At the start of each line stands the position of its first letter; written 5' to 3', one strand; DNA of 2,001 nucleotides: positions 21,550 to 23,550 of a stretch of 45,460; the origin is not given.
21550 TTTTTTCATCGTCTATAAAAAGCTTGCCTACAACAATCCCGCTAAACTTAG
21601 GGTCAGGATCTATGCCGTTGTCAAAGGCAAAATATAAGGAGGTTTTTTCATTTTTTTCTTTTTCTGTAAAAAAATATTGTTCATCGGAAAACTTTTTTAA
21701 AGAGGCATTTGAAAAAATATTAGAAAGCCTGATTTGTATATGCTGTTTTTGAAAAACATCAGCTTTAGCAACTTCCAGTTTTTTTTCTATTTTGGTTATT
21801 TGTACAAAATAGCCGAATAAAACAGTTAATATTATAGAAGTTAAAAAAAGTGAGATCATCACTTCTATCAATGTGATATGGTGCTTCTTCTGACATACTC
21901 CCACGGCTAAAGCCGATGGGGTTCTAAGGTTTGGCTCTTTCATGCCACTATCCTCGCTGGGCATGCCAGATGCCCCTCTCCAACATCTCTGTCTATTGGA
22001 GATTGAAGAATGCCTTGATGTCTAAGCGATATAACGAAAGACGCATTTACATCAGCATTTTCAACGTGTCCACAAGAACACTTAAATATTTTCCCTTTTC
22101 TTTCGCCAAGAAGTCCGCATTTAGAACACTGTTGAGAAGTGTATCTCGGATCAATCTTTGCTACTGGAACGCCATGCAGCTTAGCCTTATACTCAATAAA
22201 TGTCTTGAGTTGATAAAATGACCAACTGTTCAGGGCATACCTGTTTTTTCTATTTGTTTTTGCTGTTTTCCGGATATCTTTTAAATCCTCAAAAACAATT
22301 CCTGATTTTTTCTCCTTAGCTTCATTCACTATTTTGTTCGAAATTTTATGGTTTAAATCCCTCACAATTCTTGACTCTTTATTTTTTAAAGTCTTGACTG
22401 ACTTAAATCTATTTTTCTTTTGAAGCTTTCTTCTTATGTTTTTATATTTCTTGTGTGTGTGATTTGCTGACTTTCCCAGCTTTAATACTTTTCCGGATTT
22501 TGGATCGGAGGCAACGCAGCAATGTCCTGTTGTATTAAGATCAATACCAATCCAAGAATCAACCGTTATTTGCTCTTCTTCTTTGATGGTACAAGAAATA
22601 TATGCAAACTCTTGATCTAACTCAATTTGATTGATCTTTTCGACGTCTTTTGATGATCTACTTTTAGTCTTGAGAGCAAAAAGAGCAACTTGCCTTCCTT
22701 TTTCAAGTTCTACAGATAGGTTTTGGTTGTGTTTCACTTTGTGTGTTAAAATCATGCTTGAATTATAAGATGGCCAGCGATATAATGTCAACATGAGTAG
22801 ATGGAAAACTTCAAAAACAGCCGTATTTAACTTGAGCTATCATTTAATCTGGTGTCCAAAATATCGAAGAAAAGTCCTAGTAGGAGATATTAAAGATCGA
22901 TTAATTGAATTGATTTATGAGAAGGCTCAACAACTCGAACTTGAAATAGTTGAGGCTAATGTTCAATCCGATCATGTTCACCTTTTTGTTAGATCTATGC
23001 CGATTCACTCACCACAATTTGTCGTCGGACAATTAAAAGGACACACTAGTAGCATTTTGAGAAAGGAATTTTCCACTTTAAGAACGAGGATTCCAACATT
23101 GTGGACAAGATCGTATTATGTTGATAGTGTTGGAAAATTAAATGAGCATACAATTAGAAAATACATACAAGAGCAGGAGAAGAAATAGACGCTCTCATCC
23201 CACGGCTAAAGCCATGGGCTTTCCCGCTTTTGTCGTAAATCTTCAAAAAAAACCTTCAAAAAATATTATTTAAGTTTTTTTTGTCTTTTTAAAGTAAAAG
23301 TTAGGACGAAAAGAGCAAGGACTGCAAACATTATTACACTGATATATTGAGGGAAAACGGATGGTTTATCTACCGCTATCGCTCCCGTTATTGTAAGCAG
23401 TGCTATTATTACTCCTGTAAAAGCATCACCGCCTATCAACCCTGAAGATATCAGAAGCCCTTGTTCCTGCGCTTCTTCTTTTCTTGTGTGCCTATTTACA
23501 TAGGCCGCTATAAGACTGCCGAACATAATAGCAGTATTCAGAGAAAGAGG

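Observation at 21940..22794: Miniature TnpB (284 aa): complete RuvC and zinc-finger core but only ~84 residues before the first catalytic Asp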

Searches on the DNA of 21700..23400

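Call 54: search_rna_families(source=window, start=21700, end=23400, threshold=evalue, max_evalue=1, show_alignments=2)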
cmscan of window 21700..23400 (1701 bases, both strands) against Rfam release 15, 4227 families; matches with E-value up to 1: 1.
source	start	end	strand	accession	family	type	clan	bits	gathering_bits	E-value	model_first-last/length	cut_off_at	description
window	21774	21898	+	RF00586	SNORA12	Gene; snRNA; snoRNA; HACA-box;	-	18.9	45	0.55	1-148/148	no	Small nucleolar RNA SNORA12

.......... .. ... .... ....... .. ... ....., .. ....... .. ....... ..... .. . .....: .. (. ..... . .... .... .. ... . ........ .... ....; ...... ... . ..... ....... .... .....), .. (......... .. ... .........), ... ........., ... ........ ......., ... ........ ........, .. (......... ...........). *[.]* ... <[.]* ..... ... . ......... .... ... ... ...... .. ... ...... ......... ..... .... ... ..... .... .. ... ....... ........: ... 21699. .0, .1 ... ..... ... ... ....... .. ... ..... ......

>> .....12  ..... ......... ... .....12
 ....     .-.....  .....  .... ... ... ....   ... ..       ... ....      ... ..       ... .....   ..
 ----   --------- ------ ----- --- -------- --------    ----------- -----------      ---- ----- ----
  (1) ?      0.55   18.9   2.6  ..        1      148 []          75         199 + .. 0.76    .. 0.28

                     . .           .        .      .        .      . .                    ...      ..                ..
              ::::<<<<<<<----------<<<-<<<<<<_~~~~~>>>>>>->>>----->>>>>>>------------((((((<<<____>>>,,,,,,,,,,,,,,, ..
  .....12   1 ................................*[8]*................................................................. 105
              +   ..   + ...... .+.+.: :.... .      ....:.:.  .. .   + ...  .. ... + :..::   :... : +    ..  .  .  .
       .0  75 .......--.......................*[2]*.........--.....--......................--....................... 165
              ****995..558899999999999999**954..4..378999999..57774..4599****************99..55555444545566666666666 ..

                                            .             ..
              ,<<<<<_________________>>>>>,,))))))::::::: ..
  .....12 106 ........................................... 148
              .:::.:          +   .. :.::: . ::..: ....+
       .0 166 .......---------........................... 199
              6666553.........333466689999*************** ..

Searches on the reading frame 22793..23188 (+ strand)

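Call 3: search_protein_families(library=pfam, proteins=[window:22793-23188:+], max_evalue=1)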
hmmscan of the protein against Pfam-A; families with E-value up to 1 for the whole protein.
window:22793-23188:+ (131 aa): 2 families
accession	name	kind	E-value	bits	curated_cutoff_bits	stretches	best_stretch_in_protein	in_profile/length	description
PF01797.21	Y1_Tnp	-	1.6e-38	132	23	1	11-128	2-121/121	Transposase IS200 like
PF01861.22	BpsA_C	-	0.079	12.6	27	1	25-56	67-97/243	Branched-chain polyamine synthase A C-terminal domain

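Call 4: search_protein_families(library=ncbifam, proteins=[window:22793-23188:+], max_evalue=1)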
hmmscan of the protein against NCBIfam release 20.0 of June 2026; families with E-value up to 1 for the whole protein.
window:22793-23188:+ (131 aa): 2 families
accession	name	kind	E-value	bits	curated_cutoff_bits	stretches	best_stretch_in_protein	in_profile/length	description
NF033573.1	transpos_IS200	equivalog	1e-40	138.8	55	1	5-127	2-126/126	IS200/IS605 family transposase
NF047646.1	REP_Tyr_transpos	equivalog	0.00068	19.5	80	1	31-112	28-113/146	REP-associated tyrosine transposase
